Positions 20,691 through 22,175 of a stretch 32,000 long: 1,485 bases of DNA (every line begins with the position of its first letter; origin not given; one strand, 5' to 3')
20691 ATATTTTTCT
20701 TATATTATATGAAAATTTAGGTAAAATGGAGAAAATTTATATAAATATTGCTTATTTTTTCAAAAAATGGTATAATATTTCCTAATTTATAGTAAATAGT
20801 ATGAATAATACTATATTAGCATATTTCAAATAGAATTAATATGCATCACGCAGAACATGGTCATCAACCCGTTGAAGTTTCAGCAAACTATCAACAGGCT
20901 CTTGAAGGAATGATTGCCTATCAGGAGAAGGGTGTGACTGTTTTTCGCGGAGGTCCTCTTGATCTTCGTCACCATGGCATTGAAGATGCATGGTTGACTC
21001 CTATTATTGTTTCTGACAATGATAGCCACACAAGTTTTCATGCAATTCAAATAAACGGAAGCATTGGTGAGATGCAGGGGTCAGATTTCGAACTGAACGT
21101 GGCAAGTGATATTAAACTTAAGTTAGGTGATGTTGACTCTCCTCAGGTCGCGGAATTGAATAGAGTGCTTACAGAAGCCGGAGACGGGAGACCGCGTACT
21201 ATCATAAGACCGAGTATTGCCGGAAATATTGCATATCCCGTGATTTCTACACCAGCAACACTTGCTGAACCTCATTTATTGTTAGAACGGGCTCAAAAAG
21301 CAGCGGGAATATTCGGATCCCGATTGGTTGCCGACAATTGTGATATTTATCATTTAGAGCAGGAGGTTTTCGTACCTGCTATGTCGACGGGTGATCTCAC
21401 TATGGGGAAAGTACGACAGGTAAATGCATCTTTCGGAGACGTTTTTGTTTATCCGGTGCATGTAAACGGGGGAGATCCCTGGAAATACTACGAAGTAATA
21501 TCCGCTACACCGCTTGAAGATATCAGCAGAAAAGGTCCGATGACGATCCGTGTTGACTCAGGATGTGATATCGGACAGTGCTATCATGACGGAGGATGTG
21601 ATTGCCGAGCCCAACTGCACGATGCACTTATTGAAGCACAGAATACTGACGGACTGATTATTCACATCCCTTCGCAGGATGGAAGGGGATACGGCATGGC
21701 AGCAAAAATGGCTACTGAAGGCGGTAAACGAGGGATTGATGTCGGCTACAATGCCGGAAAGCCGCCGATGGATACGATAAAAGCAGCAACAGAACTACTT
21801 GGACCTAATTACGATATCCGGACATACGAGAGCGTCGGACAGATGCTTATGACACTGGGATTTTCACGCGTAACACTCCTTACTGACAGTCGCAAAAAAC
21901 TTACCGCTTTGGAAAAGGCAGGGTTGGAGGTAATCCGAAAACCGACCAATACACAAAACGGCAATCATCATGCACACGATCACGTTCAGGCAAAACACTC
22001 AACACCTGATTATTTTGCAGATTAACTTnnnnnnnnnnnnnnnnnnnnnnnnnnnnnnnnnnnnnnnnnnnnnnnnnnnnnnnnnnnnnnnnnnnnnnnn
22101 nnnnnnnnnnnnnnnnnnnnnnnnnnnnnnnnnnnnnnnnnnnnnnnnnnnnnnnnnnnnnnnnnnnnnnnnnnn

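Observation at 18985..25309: Divergent operon pair resembling a bacterial URC-type pyrimidine-nucleoside breakdown and salvage cluster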

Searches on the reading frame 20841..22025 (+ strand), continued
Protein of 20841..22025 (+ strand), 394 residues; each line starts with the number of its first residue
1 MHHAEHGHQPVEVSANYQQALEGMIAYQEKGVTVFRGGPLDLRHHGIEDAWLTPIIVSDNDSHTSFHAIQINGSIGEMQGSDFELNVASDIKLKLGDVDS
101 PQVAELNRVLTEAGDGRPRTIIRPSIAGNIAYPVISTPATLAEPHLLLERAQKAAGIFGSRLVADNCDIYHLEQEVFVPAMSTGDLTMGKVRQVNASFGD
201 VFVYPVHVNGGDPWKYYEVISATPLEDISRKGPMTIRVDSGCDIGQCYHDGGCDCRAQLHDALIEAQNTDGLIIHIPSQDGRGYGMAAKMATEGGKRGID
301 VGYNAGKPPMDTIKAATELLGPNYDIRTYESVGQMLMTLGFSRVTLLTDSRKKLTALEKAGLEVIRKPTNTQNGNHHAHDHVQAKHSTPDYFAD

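Call 50: search_protein_families(library=pfam, proteins=[L002:901-2457:-, L002:2505-3569:-, L002:4398-4994:-, L002:5000-6094:-, L002:7146-7961:-, L002:8060-9805:-, L002:13141-14232:-, L002:14318-16303:-, L002:16476-17777:-, L002:17823-20039:+], max_evalue=0.001)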
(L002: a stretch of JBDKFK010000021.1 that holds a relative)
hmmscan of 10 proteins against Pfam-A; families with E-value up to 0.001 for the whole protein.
L002:901-2457:- (518 aa): 2 families
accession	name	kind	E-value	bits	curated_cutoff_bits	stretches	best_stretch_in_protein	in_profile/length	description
PF00883.26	Peptidase_M17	-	8.1e-113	377.2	25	1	190-506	2-309/310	Cytosol aminopeptidase family, catalytic domain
PF02789.23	Peptidase_M17_N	-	5.1e-18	65.7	23.4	1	31-146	10-128/129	Cytosol aminopeptidase family, N-terminal domain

L002:2505-3569:- (354 aa): 2 families
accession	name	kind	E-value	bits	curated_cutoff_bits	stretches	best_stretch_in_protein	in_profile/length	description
PF03222.19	Trp_Tyr_perm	-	3e-09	36.9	22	1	5-166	6-173/393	Tryptophan/tyrosine permease family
PF01490.24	Aa_trans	-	4.1e-08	32.7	25.6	1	6-227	7-253/410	Transmembrane amino acid transporter protein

L002:4398-4994:- (198 aa): 2 families
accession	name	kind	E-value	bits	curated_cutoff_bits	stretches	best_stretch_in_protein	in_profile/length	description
PF00156.33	Pribosyltran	-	1.8e-06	27.8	26.3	1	44-157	9-133/158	Phosphoribosyl transferase domain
PF14681.12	UPRTase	-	0.00096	19.1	27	0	102-147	113-156/206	Uracil phosphoribosyltransferase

L002:5000-6094:- (364 aa): 2 families
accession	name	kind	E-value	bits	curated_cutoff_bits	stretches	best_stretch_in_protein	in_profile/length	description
PF01180.27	DHO_dh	-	6.7e-16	58.8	27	1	166-362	105-289/291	Dihydroorotate dehydrogenase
PF01207.24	Dus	-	0.00022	20.9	20.4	1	180-359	69-230/311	Dihydrouridine synthase (Dus)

L002:7146-7961:- (271 aa): 2 families
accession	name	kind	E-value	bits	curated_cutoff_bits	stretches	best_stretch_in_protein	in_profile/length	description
PF19420.4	DDAH_eukar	-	2.3e-22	80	23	1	33-263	24-287/291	N,N dimethylarginine dimethylhydrolase, eukaryotic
PF02274.22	ADI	-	1.3e-10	41.3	22.8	1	63-190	120-264/377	Arginine deiminase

L002:8060-9805:- (581 aa): 4 families
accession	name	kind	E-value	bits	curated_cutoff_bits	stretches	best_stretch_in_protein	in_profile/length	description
PF00764.25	Arginosuc_synth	-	2e-67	226.7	27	1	64-224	1-161/162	Arginosuccinate synthase N-terminal HUP domain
PF20979.2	Arginosuc_syn_C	-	2.4e-62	210.8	27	1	234-452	1-218/219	Arginosuccinate synthase C-terminal domain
PF02142.27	MGS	-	1.5e-15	57.6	24.1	1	474-564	3-94/94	MGS-like domain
PF06508.19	QueC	-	1.4e-06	28.4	22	1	64-178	1-120/210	Queuosine biosynthesis protein QueC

L002:13141-14232:- (363 aa): 0 families

L002:14318-16303:- (661 aa): 1 family
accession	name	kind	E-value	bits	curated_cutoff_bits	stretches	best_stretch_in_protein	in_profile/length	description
PF01909.29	NTP_transf_2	-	4.4e-05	24.2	21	1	101-148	7-54/93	Nucleotidyltransferase domain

L002:16476-17777:- (433 aa): 1 family
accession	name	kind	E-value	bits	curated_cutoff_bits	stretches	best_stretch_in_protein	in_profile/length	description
PF01663.27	Phosphodiest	-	2.6e-25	90.2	23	1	63-408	1-340/342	Type I phosphodiesterase / nucleotide pyrophosphatase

L002:17823-20039:+ (738 aa): 7 families
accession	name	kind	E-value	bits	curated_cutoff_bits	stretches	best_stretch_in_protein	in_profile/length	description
PF00931.28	NB-ARC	-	5.5e-11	42.6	23.5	1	123-344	5-246/248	NB-ARC domain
PF13424.12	TPR_12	-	6.7e-11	42.7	30.1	2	589-655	10-74/77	Tetratricopeptide repeat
PF07719.23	TPR_2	-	3.4e-08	33.4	27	0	629-657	4-32/34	Tetratricopeptide repeat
PF00515.34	TPR_1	-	1.9e-06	27.9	27.8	0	628-655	3-30/34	Tetratricopeptide repeat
PF20720.3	nSTAND3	-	0.00011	22.4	27.2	1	123-160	7-44/155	Novel STAND NTPase 3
PF13401.12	AAA_22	-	0.00065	20.5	27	0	134-220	6-94/130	AAA domain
PF13374.12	TPR_10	-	0.00077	19.8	27.5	0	516-539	9-32/42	Tetratricopeptide repeat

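Call 64: search_protein_families(library=padloc, proteins=[window:20841-22025:+], max_evalue=0.001)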
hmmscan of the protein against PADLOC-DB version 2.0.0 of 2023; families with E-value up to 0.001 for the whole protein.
window:20841-22025:+ (394 aa): 0 families

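Call 69: search_protein_families(library=pfam, proteins=[L015:390-1697:-, L015:1560-2639:+, L015:2824-3267:-, L015:4548-5105:-, L015:5847-6572:-, L015:6535-6900:-, L015:6906-7949:-, L015:8655-9158:+, L003:15236-16006:-, L034:2586-3359:+], max_evalue=0.001)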
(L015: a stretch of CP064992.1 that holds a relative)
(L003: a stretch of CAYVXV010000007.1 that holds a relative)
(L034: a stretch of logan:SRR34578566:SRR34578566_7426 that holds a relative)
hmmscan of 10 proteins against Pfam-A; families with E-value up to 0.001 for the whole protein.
L015:390-1697:- (435 aa): 1 family
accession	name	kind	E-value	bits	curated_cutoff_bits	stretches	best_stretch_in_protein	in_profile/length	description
PF00709.27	Adenylsucc_synt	-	5.1e-140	467.3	27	1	11-433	2-416/416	Adenylosuccinate synthetase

L015:1560-2639:+ (359 aa): 2 families
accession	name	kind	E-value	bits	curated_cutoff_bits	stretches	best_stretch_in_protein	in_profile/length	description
PF01435.24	Peptidase_M48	-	1.1e-35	123.7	20.3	1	146-357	6-184/186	Peptidase family M48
PF05569.17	Peptidase_M56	-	1.7e-05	24.6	31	1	109-226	108-217/296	BlaR1 peptidase M56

L015:2824-3267:- (147 aa): 0 families

L015:4548-5105:- (185 aa): 1 family
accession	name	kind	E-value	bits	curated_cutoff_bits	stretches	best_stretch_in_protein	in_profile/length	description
PF00156.33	Pribosyltran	-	1.1e-06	28.5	26.3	1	79-160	16-105/158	Phosphoribosyl transferase domain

L015:5847-6572:- (241 aa): 0 families

L015:6535-6900:- (121 aa): 0 families

L015:6906-7949:- (347 aa): 8 families
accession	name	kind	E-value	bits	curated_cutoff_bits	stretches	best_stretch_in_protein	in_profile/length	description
PF13683.12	rve_3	-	3.8e-14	52.6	26.5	1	251-315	5-67/67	Integrase core domain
PF00665.32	rve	-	2e-10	41.3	32.6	1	162-259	2-102/102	Integrase core domain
PF13384.12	HTH_23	-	9.2e-09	35.3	24.6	1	12-49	6-42/50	Homeodomain-like domain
PF13551.12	HTH_29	-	0.00015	22.2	28.1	1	19-71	6-58/64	Winged helix-turn helix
PF13542.12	HTH_Tnp_ISL3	-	0.00027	20.8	27.4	0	16-44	20-46/51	Helix-turn-helix domain of transposase family ISL3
PF13333.12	rve_2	-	0.00031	21.3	22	1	285-317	18-50/56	Integrase core domain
PF13022.12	HTH_Tnp_1_2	-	0.00043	20.8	27.9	1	9-53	8-55/122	Helix-turn-helix of insertion element transposase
PF13613.12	HTH_Tnp_4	-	0.00044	20.2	27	0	22-50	17-45/53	Helix-turn-helix of DDE superfamily endonuclease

L015:8655-9158:+ (167 aa): 1 family
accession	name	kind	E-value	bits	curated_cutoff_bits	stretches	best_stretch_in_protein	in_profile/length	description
PF00892.27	EamA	-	4.6e-18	66.2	28.2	1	27-159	2-130/135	EamA-like transporter family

L003:15236-16006:- (257 aa): 1 family
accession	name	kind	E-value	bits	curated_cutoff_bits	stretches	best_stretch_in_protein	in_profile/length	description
PF00696.33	AA_kinase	-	2.1e-12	47.7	24.9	1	10-212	2-223/234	Amino acid kinase family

L034:2586-3359:+ (257 aa): 0 families
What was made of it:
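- Closest known: UMP synthase and other OMPDC fusion proteins. Different: Genomes such as L002 and L015 also keep a separate PRTase and canonical pyrF pair (calls 50, 69).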

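Call 77: search_protein_representatives(alignment_id=A1)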
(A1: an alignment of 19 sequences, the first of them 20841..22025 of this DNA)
Query: 19 sequences, 408 profile positions. Proteins with E-value up to 0.001 (for the whole library): 5276; up to 1e-10: 2698; up to 1e-30: 108. The best 150 are listed.
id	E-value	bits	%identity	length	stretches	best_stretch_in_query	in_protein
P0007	2.3e-150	518.0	-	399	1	11-407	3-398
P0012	6.7e-144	496.7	-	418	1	7-406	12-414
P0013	3.1e-138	478.0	-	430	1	7-406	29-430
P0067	4.0e-138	477.7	-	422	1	20-406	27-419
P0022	3.4e-137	474.6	-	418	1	1-408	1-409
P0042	4.7e-137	474.2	-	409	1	25-408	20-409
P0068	4.9e-135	467.5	-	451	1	21-408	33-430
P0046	1.7e-133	462.5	-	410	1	6-407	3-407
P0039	6.0e-129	447.4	-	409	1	25-406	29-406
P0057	6.3e-129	447.4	-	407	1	12-407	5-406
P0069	3.5e-128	444.9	-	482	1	17-407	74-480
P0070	6.6e-126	437.4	-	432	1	29-406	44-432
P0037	2.4e-125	435.6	-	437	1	18-408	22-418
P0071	3.2e-125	435.2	-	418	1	19-406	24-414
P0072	9.1e-124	430.4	-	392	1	23-407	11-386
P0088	5.7e-92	325.7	-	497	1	26-386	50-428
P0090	1.6e-89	317.6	-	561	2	75-407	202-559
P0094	4.4e-85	303.0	-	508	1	8-389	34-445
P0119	6.8e-54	200.3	-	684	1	27-379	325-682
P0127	1.9e-37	146.1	-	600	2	241-399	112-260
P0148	9.3e-32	127.4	-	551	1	209-405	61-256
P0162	2.9e-30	122.4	-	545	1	210-401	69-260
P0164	4.4e-30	121.8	-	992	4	246-402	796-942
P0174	7.7e-29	117.7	-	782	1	215-401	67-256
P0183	2.3e-27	112.9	-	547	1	221-405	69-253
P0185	2.7e-27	112.6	-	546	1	207-402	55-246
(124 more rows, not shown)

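Call 78: search_protein_families(library=pfam, proteins=[P0119, P0090, P0088, P0094, P0127, P0148, P0162, P0164, P0174, P0183], max_evalue=0.001)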
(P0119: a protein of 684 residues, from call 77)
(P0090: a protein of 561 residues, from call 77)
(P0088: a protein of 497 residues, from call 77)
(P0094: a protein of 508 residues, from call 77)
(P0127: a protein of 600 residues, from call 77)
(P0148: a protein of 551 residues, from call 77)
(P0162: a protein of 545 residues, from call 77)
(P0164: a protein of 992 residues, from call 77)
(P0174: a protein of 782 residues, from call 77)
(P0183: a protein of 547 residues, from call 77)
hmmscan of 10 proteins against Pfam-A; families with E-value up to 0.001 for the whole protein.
P0119 (684 aa): 1 family
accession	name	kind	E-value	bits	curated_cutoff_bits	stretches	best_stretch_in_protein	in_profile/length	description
PF00925.25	GTP_cyclohydro2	-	9.3e-13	48.5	23.3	1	543-683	38-162/165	GTP cyclohydrolase II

P0090 (561 aa): 1 family
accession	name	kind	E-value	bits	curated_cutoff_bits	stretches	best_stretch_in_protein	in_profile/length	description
PF00925.25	GTP_cyclohydro2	-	4.7e-10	39.7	23.3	1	384-520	32-156/165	GTP cyclohydrolase II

P0088 (497 aa): 1 family
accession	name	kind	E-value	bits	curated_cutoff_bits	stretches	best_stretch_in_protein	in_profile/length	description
PF00925.25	GTP_cyclohydro2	-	5.8e-13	49.2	23.3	1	283-409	38-151/165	GTP cyclohydrolase II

P0094 (508 aa): 1 family
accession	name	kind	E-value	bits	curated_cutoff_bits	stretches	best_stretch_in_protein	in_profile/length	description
PF00925.25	GTP_cyclohydro2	-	3.6e-11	43.3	23.3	1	298-436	39-163/165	GTP cyclohydrolase II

P0127 (600 aa): 1 family
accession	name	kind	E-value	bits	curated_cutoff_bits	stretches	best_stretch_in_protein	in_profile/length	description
PF00925.25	GTP_cyclohydro2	-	3.2e-94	313.5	23.3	2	83-241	7-163/165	GTP cyclohydrolase II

P0148 (551 aa): 2 families
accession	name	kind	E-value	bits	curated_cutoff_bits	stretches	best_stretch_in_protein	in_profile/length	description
PF00925.25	GTP_cyclohydro2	-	6.9e-26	91.2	23.3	1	60-234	8-165/165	GTP cyclohydrolase II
PF00215.30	OMPdecase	-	2.1e-18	67.5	27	1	287-517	4-209/221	Orotidine 5'-phosphate decarboxylase / HUMPS family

P0162 (545 aa): 2 families
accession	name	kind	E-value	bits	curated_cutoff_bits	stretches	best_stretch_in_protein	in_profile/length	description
PF00925.25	GTP_cyclohydro2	-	6.2e-23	81.6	23.3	1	72-235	13-158/165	GTP cyclohydrolase II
PF00215.30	OMPdecase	-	5.7e-09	36.6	27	1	290-491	3-179/221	Orotidine 5'-phosphate decarboxylase / HUMPS family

P0164 (992 aa): 1 family
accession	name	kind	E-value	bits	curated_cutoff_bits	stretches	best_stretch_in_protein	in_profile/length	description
PF00925.25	GTP_cyclohydro2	-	9.6e-81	269.6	23.3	3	787-921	31-162/165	GTP cyclohydrolase II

P0174 (782 aa): 3 families
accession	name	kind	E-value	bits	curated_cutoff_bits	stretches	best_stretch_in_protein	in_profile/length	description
PF00925.25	GTP_cyclohydro2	-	1.8e-22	80.1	23.3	1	59-235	7-161/165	GTP cyclohydrolase II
PF00215.30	OMPdecase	-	1.5e-19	71.2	27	1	313-551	4-219/221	Orotidine 5'-phosphate decarboxylase / HUMPS family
PF00625.27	Guanylate_kin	-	1.6e-15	57.7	25.2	1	582-738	5-164/182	Guanylate kinase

P0183 (547 aa): 2 families
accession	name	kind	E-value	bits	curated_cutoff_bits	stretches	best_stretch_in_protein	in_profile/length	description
PF00925.25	GTP_cyclohydro2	-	5.7e-25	88.2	23.3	1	56-228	7-162/165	GTP cyclohydrolase II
PF00215.30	OMPdecase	-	2.6e-15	57.3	27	1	287-445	3-140/221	Orotidine 5'-phosphate decarboxylase / HUMPS family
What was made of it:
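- Closest known: UMP synthase and other OMPDC fusion proteins. Same: In the GCH-II+OMPDC fusions the GCH-II domain occupies the N-terminal position that OPRT has in eukaryotic UMP synthase (call 78).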

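Call 91: find_related_loci(query=A1, collection=metagenome_contigs, flank=8000)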
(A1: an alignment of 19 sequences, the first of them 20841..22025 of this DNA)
Query A1 (394 aa) in metagenome_contigs; peptide patterns used: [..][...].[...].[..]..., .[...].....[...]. (x = any residue, [..] = any of these).
187 stretches matched a pattern; 47 encode a relative of the query (tblastn E <= 1e-3); 47 distinct loci.
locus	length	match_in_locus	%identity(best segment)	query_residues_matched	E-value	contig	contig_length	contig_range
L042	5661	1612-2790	83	3-394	0e+0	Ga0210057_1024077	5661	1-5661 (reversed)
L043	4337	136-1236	39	11-373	2e-80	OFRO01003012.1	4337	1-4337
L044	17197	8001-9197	37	12-394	4e-76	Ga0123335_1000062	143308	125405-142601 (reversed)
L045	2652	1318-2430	38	11-386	2e-75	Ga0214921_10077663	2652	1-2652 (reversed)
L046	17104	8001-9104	40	13-386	8e-73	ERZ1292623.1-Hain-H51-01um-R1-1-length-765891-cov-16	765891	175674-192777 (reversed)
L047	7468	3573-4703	38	13-394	6e-69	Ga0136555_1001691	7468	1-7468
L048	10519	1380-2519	35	23-392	4e-69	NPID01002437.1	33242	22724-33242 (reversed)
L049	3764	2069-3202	40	8-392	5e-68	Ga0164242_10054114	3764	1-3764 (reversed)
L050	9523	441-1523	35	13-387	8e-59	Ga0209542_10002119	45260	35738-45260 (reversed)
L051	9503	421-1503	35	13-387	8e-59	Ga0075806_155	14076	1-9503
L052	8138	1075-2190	36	13-392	7e-59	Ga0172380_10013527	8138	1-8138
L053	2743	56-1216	35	4-392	5e-58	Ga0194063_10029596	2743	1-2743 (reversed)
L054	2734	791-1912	35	13-392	3e-57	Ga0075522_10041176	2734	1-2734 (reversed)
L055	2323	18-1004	32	71-394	1e-43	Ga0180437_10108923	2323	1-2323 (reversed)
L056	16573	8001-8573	32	194-386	4e-22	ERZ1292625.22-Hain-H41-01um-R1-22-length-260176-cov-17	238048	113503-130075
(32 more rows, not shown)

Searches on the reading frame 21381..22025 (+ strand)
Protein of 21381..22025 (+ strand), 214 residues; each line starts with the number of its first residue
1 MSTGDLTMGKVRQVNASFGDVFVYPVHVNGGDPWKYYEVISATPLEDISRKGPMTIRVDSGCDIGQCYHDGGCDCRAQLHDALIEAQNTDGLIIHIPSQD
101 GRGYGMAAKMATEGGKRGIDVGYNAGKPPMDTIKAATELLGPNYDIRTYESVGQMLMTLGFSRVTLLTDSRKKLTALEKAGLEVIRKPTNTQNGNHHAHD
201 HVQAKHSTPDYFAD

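Call 51: search_dna_similar(query=window:21381-22025:+, collection=plasmids, mode=protein, max_evalue=0.001, max_rows=40, rows=spread)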
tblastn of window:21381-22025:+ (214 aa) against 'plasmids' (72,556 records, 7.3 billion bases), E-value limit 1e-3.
Records with a match: 145; places in all: 151; records where one place covers at least 80% of the query: 14.
Best place of each record, by identity: <60% 145.
By first word of the organism name: Agrobacterium 14; Ralstonia 14; Rhodococcus 11; Acinetobacter 9; Bacillus 8; Lactiplantibacillus 7; Priestia 5; Rhizobium 5; Escherichia 5; Enterococcus 5; and 46 more.
By predicted mobility (MOB-suite, as given by PLSDB): non-mobilizable 94; mobilizable 39; conjugative 12.
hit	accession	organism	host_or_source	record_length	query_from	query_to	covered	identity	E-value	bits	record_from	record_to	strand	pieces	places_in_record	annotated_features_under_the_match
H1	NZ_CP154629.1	Acetoanaerobium noterae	cell culture,Sludge of a digestion ...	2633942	11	214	95%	27.7%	1e-9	64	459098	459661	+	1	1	none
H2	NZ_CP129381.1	Rhizobium sp. SSA_523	single cell,Sea water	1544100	47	206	75%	33.5%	2e-9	64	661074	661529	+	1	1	none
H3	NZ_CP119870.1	Methylosinus trichosporium OB3b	Whole Organism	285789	53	214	76%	32.5%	2e-12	72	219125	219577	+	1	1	ribA: GTP cyclohydrolase II RibA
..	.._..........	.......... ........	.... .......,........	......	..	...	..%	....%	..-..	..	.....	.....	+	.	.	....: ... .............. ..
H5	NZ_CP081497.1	Streptomyces sp. BHT-5-2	whole organism,plant soil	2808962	1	184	86%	27.4%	8e-7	56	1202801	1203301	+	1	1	none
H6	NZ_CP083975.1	Rhodococcus rhodochrous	compost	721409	49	213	77%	29.7%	1e-8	62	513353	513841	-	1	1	bifunctional 3,4-dihydroxy-2-butanone-4-phosphate synthase/GTP ...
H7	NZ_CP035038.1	Sinorhizobium fredii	single cell,soil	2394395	52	207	73%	31.2%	8e-9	62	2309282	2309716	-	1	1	none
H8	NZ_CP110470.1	Rhodococcus opacus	cell culture,Soil contaminated by oil ...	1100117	54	205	71%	31.8%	3e-9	64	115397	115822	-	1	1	record has no annotation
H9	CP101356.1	Salmonella enterica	chicken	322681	41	187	69%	32.4%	9e-8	59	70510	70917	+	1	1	ribA: GTP cyclohydrolase II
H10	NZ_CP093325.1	Bacillus sp. N5-665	whole organism,peat soil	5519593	47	193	69%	32.2%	8e-12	71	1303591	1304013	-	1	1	none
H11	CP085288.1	Acinetobacter haemolyticus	single cell,water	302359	42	207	78%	28.3%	1e-6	55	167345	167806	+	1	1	ribA: GTP cyclohydrolase II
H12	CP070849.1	Lactiplantibacillus plantarum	bacterial isolate,Fu-Tsai (Fermented ...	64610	47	187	66%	33.3%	7e-13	74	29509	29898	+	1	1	bifunctional 3,4-dihydroxy-2-butanone-4-phosphate synthase/GTP ...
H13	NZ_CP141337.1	Lactiplantibacillus plantarum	whole organism,fermented food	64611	47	187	66%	33.3%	7e-13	74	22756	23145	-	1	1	bifunctional 3,4-dihydroxy-2-butanone-4-phosphate synthase/GTP ...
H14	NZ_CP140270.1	Priestia megaterium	Single cell,ginseng rhizosphere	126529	12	184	81%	27.0%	2e-6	55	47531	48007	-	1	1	GTP cyclohydrolase II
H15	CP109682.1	Pseudomonas aeruginosa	Homo sapiens,whole organism,swab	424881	42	205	77%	28.5%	5e-7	57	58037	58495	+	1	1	ribA: GTP cyclohydrolase II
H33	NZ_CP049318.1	Caballeronia sp. SBC2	whole organism,soil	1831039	47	206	75%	26.9%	1e-5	52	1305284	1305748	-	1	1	none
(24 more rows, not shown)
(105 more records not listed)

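Call 54: get_annotated_region(hit=H33, flank=4000)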
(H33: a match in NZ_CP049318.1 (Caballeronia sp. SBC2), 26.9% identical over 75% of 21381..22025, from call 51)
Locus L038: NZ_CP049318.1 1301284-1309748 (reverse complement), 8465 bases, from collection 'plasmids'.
description: Caballeronia sp. SBC2 plasmid pSBC2-2, complete sequence
organism: Caballeronia sp. SBC2 (NCBI taxid 2705547)
taxonomy: Bacteria; Pseudomonadota; Betaproteobacteria; Burkholderiales; Burkholderiaceae; Caballeronia; Caballeronia sp. SBC2
host: -; source: whole organism,soil; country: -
typing (MOB-suite, as given by PLSDB): mobilizable; relaxase MOBP
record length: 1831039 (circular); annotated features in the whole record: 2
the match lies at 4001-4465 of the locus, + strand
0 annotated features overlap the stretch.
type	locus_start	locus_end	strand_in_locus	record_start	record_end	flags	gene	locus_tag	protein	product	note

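Call 55: get_annotated_region(hit=H7, flank=4000)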
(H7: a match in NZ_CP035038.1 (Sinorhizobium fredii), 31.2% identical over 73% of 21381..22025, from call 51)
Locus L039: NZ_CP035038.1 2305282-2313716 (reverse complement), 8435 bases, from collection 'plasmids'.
description: Sinorhizobium fredii strain SMH12 plasmid psfSMH12a, complete sequence
organism: Sinorhizobium fredii (NCBI taxid 380)
taxonomy: Bacteria; Pseudomonadota; Alphaproteobacteria; Hyphomicrobiales; Rhizobiaceae; Sinorhizobium; Sinorhizobium fredii
host: -; source: single cell,soil; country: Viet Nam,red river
typing (MOB-suite, as given by PLSDB): conjugative; relaxase MOBQ; mating-pair formation MPF_T
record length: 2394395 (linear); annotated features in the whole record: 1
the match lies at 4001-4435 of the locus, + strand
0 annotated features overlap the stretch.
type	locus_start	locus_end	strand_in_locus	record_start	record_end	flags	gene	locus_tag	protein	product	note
